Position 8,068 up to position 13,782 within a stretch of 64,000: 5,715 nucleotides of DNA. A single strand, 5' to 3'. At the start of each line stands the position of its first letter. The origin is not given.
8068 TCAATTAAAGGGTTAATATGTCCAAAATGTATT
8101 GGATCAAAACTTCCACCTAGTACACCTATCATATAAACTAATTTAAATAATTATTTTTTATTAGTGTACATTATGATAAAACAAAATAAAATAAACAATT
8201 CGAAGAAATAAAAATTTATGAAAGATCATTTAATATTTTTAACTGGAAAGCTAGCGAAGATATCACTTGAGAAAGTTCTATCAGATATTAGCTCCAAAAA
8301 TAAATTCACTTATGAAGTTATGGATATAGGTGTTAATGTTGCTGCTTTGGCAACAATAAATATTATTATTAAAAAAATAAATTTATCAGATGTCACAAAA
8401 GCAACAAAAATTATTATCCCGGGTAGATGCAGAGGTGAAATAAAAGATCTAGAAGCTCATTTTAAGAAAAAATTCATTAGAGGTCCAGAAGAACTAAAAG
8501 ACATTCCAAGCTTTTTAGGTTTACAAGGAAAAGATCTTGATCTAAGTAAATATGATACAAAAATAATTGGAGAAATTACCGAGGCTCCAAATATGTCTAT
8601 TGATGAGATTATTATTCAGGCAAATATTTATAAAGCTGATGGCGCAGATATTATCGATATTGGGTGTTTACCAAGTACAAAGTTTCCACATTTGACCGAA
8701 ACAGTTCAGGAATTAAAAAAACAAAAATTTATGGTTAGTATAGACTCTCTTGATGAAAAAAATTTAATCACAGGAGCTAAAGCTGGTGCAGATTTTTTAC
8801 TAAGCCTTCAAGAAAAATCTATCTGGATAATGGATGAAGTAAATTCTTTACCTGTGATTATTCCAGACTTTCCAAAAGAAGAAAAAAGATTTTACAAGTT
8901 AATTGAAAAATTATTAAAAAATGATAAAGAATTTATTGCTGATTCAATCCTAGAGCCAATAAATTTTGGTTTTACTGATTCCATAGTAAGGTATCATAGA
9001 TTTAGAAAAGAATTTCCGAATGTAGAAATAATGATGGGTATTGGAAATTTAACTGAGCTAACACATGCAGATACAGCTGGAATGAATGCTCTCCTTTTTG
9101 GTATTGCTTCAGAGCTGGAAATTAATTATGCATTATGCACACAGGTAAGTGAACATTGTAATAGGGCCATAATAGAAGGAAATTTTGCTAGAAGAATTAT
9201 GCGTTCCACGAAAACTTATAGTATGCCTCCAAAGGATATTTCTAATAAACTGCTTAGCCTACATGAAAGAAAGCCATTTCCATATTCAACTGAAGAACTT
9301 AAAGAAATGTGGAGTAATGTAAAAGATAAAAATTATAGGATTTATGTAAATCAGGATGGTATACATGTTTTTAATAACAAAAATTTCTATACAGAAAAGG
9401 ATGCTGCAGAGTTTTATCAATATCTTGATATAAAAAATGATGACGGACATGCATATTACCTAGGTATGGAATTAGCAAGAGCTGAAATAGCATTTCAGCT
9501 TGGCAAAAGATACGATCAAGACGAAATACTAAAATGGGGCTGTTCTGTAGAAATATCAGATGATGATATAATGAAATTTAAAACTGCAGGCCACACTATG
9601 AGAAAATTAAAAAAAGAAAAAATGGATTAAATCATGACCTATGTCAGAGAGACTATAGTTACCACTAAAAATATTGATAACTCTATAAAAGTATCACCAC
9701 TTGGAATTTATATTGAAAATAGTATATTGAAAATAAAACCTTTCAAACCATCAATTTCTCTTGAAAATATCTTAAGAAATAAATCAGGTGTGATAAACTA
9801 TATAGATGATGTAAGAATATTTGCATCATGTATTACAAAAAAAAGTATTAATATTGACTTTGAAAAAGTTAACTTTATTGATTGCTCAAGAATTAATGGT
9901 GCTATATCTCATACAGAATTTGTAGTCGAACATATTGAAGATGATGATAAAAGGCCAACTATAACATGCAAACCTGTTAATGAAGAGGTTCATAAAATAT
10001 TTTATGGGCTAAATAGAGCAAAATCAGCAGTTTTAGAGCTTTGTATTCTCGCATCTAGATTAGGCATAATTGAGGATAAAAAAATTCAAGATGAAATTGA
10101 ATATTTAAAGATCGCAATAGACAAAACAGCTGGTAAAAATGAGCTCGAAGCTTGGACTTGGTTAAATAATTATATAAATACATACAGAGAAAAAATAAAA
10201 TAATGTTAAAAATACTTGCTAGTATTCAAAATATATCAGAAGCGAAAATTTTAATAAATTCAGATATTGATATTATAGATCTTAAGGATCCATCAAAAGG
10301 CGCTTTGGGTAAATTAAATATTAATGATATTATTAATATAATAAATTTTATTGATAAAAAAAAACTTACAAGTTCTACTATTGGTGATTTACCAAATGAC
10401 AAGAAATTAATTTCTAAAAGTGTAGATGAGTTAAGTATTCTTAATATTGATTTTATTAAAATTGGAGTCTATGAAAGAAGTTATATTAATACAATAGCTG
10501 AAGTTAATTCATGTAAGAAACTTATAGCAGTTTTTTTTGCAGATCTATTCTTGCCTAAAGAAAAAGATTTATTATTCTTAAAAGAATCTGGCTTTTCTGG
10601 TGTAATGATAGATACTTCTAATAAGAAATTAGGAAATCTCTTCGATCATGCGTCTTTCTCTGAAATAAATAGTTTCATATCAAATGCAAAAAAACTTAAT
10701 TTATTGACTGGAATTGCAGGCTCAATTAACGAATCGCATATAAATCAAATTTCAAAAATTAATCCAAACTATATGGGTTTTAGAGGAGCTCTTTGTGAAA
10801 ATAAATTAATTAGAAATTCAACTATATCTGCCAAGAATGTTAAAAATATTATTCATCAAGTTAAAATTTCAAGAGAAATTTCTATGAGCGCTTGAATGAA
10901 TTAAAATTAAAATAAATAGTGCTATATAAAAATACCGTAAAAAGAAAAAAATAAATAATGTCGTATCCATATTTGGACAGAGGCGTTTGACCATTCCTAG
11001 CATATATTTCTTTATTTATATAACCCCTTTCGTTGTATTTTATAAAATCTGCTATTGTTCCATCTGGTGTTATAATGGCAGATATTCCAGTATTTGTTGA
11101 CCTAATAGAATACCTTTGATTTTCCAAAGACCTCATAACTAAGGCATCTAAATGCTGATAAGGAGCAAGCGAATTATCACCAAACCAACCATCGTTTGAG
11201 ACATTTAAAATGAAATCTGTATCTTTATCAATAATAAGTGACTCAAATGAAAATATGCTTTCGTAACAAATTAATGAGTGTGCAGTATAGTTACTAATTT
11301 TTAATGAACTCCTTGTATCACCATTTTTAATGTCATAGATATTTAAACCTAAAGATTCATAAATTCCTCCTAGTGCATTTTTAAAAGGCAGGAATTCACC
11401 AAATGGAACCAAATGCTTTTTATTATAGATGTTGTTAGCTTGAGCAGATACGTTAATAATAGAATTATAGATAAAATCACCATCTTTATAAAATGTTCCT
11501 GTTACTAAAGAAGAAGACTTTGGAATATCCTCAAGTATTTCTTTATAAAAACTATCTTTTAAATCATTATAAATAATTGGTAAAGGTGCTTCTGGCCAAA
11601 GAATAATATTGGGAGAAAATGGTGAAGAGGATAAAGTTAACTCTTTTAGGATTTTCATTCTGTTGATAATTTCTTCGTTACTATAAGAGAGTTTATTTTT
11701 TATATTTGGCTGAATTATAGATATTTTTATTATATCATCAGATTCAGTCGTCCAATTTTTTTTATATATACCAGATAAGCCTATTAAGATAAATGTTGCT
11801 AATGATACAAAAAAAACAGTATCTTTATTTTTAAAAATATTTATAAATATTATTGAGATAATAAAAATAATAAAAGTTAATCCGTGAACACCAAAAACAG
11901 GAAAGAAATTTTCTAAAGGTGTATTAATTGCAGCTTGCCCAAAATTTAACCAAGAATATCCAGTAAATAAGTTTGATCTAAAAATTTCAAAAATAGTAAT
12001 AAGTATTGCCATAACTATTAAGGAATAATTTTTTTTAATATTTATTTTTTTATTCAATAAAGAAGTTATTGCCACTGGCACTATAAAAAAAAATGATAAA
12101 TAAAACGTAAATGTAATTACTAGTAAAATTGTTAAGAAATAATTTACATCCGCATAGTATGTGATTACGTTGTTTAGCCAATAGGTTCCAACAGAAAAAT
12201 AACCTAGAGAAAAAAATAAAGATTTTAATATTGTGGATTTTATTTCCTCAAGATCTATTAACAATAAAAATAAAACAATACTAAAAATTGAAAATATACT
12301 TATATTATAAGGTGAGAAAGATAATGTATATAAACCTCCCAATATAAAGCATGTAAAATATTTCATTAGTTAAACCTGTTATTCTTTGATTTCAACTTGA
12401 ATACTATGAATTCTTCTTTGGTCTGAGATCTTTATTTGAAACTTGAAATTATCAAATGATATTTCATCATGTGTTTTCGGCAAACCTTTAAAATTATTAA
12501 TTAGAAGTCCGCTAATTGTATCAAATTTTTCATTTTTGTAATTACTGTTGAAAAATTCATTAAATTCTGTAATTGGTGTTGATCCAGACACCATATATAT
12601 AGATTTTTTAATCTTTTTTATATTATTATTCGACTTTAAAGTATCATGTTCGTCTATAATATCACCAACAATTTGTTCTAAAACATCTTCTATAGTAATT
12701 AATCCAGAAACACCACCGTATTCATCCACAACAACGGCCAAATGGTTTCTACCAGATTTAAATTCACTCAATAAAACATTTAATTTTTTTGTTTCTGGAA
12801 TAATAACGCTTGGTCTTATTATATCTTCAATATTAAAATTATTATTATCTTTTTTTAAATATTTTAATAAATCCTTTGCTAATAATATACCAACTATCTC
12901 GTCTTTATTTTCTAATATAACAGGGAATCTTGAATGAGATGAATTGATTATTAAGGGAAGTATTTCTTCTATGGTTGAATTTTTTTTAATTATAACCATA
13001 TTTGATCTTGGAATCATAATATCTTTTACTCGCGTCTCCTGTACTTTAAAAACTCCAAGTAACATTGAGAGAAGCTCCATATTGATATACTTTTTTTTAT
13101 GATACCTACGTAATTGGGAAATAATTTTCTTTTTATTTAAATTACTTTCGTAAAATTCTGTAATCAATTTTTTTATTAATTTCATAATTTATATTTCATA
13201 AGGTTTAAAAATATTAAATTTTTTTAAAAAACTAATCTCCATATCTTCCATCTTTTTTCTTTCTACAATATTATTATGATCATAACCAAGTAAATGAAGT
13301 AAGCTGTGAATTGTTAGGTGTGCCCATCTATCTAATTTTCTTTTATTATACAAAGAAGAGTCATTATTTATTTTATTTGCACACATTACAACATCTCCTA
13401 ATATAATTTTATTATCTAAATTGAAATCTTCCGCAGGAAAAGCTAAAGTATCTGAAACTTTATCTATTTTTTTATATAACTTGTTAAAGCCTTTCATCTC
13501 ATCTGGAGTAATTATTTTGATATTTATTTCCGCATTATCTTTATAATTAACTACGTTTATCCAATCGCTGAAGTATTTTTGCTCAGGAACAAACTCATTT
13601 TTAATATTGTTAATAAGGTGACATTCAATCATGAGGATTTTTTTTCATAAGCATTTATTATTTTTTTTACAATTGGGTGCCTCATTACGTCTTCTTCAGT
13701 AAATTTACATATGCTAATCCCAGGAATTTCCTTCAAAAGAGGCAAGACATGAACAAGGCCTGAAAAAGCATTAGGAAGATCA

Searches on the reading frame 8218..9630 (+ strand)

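Call 35: search_protein_families(library=ncbifam, proteins=[window:8218-9630:+], max_evalue=0.00001)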
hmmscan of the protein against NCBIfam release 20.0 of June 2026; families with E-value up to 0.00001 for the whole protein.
window:8218-9630:+ (470 aa): 1 family
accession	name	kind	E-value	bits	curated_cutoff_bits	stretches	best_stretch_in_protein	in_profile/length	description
TIGR00284.1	TIGR00284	hypoth_equivalog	3.2e-54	184.3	256.65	2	115-436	153-495/497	dihydropteroate synthase-like protein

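Call 61: search_protein_families(library=pfam, proteins=[window:8218-9630:+], max_evalue=0.01)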
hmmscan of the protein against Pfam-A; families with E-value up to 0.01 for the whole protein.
window:8218-9630:+ (470 aa): 3 families
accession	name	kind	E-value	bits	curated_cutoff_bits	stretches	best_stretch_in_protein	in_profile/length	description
PF20123.4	DUF6513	-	1.9e-19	70.2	23.9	1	3-91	1-86/86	Family of unknown function (DUF6513)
PF14251.12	PterinBD-DUF4346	-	6.3e-07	30.5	29.6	1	383-435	29-86/86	PterinBD-DUF4346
PF00809.28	Pterin_bind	-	0.0081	16.3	25.5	0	127-198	19-101/244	Pterin binding enzyme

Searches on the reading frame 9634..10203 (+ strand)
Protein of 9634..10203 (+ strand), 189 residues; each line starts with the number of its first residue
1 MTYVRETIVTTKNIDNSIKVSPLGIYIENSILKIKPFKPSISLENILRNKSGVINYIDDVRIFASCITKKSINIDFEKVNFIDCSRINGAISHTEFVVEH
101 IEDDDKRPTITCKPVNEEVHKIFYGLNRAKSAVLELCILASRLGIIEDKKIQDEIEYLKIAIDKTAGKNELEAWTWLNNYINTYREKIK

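Call 35: search_protein_families(library=ncbifam, proteins=[window:9634-10203:+], max_evalue=0.00001)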
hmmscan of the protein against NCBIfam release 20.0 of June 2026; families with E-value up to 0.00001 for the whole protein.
window:9634-10203:+ (189 aa): 0 families

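Call 61: search_protein_families(library=pfam, proteins=[window:9634-10203:+], max_evalue=0.01)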
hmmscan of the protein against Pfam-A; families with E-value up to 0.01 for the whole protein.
window:9634-10203:+ (189 aa): 2 families
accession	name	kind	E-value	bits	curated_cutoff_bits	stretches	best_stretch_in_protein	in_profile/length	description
PF04289.18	DUF447_N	-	4.3e-23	81.9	24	1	5-121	1-114/114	Protein of unknown function (DUF447) N-terminal domain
PF20766.2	DUF447_C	-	4.3e-15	55.9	24.8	1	127-178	1-52/53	Protein of unknown function (DUF447)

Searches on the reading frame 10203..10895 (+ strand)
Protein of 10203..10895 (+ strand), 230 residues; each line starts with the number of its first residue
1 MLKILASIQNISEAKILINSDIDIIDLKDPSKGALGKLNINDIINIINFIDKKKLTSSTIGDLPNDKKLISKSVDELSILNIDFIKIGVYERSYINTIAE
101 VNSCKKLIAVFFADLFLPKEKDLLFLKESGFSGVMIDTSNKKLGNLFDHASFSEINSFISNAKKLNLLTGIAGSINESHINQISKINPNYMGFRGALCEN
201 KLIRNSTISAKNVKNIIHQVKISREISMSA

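Call 36: search_protein_families(library=ncbifam, proteins=[window:10203-10895:+], max_evalue=0.00001)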
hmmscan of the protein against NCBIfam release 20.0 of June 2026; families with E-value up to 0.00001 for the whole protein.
window:10203-10895:+ (230 aa): 4 families
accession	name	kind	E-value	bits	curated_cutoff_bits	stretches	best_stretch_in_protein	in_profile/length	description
NF002576.0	PRK02227.1-5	equivalog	1.8e-56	191.1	297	1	1-219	1-222/236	hypothetical protein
NF002574.0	PRK02227.1-2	subfamily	4.7e-41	140.6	286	1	1-222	1-225/233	hypothetical protein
NF002575.0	PRK02227.1-3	equivalog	2.9e-28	99.2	304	2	128-220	142-232/233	(5-formylfuran-3-yl)methyl phosphate synthase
NF002573.0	PRK02227.1-1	equivalog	8.3e-28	97.3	341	1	4-220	3-234/236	(5-formylfuran-3-yl)methyl phosphate synthase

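Call 61: search_protein_families(library=pfam, proteins=[window:10203-10895:+], max_evalue=0.01)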
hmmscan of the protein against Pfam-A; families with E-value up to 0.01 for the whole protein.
window:10203-10895:+ (230 aa): 1 family
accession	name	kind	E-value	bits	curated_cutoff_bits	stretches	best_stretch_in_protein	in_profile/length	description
PF04476.19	4HFCP_synth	-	1.3e-54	185.9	22.4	1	4-216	1-227/228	4-HFC-P synthase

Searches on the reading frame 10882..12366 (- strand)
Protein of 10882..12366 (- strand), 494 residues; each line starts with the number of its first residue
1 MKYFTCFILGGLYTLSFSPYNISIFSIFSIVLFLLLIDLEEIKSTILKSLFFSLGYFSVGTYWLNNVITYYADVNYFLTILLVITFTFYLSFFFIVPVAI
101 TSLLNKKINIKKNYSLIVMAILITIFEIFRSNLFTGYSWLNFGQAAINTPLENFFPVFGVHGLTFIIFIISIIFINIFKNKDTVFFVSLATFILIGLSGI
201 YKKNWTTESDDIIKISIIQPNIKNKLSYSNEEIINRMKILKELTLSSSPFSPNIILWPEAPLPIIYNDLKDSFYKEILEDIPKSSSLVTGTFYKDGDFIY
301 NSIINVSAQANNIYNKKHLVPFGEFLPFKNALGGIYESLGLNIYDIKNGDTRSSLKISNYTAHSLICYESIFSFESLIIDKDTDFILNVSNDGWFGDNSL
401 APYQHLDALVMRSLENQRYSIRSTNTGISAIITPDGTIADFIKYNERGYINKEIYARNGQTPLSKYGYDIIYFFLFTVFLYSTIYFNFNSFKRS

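Call 36: search_protein_families(library=ncbifam, proteins=[window:10882-12366:-], max_evalue=0.00001)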
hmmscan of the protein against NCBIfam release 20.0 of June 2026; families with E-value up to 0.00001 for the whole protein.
window:10882-12366:- (494 aa): 2 families
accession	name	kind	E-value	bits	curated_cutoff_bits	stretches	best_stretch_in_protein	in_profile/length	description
TIGR00546.1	lnt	equivalog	8.3e-74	249.1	132.9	1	52-437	1-394/395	apolipoprotein N-acyltransferase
NF008934.0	PRK12291.1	equivalog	1.8e-24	86.8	427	1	12-435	28-412/419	apolipoprotein N-acyltransferase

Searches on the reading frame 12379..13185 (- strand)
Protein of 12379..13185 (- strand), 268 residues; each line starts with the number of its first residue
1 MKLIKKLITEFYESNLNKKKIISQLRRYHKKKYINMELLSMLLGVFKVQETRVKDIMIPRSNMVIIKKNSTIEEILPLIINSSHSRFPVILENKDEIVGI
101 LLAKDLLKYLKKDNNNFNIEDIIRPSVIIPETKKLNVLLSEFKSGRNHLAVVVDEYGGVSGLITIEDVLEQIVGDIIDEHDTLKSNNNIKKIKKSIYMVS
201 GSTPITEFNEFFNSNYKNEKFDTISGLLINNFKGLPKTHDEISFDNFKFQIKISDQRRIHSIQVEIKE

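Call 36: search_protein_families(library=ncbifam, proteins=[window:12379-13185:-], max_evalue=0.00001)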
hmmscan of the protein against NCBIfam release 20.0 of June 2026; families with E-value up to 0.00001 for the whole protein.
window:12379-13185:- (268 aa): 9 families
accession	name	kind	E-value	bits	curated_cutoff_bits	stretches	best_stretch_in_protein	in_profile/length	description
NF011675.0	PRK15094.1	equivalog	7.5e-78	261.8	379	1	11-267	27-282/292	CNNM family magnesium/cobalt transport protein CorC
TIGR03520.1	GldE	subfamily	3.2e-56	191.2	376.05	1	35-266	175-407/408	gliding motility-associated protein GldE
NF052568.1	PolamExpPaeASal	equivalog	8.8e-35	120.3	500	1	41-263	200-421/424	polyamine export protein PaeA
NF008604.1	PRK11573.1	equivalog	2.2e-32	112.5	475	1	34-265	185-417/428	hypothetical protein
NF053863.1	DS11_antiphage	equivalog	9.9e-08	31.4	260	1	49-172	71-192/305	CBS domain-containing anti-phage protein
NF011443.0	PRK14869.1-5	equivalog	1.1e-06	27.3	335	0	49-112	245-306/546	putative manganese-dependent inorganic diphosphatase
NF038279.1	TF_CBS_SpxR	exception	2.3e-06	26.6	600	1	47-183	184-316/427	CBS-HotDog domain-containing transcription factor SpxR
TIGR01302.1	IMP_dehydrog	equivalog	7.6e-06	25.1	481.5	0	53-170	82-198/450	IMP dehydrogenase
NF053603.1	HhpR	exception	8.5e-06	25.2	520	0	52-205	2-146/282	CBS domain-containing high hydrostatic pressure regulator HhpR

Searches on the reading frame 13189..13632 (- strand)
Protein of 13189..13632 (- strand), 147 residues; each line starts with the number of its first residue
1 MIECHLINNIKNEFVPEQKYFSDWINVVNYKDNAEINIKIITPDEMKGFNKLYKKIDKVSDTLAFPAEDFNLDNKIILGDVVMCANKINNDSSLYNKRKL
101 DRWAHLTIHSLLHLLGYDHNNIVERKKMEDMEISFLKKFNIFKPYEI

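Call 36: search_protein_families(library=ncbifam, proteins=[window:13189-13632:-], max_evalue=0.00001)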
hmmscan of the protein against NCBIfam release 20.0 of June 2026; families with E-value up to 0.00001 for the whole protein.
window:13189-13632:- (147 aa): 2 families
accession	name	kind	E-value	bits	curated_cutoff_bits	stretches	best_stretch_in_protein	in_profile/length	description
TIGR00043.2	TIGR00043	equivalog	5.2e-30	104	45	1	17-141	11-144/146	rRNA maturation RNase YbeY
NF010570.0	PRK13963.1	equivalog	1.2e-19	70.6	274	1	8-145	125-260/261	rRNA maturation RNase YbeY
